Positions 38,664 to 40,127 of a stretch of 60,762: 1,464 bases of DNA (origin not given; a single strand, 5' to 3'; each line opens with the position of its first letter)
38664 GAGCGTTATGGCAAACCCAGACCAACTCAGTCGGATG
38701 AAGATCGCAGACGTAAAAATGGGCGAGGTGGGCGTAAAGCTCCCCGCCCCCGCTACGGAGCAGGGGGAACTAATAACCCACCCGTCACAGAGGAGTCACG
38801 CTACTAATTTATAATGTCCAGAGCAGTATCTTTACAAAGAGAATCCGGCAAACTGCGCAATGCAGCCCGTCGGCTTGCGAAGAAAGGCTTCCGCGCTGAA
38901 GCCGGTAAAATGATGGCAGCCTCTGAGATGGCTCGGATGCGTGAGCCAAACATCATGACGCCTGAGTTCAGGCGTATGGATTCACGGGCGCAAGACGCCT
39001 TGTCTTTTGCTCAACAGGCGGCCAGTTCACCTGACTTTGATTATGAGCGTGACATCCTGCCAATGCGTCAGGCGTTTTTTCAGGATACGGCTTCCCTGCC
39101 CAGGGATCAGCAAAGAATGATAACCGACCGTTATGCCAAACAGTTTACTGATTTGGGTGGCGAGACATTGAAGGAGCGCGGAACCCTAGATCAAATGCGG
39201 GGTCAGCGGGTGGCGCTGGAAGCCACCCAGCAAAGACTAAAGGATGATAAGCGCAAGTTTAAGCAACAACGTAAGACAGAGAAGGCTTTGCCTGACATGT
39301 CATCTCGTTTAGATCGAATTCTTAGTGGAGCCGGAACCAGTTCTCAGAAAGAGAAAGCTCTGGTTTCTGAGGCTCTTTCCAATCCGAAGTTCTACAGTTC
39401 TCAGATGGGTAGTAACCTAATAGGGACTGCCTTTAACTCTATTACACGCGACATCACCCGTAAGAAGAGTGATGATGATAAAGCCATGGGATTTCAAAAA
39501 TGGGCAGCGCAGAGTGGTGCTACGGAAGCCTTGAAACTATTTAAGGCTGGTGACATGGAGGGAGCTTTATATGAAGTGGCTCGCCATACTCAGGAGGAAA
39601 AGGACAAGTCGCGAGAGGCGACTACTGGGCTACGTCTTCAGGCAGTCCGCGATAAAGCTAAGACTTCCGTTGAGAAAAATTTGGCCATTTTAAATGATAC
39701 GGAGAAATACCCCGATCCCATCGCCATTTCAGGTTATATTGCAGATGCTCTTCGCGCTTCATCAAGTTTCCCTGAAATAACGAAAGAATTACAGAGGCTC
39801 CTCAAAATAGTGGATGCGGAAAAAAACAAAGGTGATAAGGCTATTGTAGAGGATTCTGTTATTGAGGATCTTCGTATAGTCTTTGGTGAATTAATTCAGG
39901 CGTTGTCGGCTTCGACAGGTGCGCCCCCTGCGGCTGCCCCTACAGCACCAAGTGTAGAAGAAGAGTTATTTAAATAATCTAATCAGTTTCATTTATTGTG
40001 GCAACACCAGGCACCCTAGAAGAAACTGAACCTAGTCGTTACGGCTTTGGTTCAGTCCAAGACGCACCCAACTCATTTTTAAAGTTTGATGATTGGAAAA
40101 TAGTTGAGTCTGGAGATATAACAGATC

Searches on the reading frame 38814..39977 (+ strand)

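Call 13: search_protein_families(library=phrogs, proteins=[window:38814-39977:+], max_evalue=0.001)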
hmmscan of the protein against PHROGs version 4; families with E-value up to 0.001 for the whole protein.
window:38814-39977:+ (387 aa): 0 families

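Call 14: search_protein_families(library=pfam, proteins=[window:38814-39977:+], max_evalue=0.01)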
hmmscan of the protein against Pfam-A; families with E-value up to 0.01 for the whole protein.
window:38814-39977:+ (387 aa): 1 family
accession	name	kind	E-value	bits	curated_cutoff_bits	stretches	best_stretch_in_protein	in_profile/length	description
PF01734.28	Patatin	-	0.0055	17.4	27.7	0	212-321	58-164/191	Patatin-like phospholipase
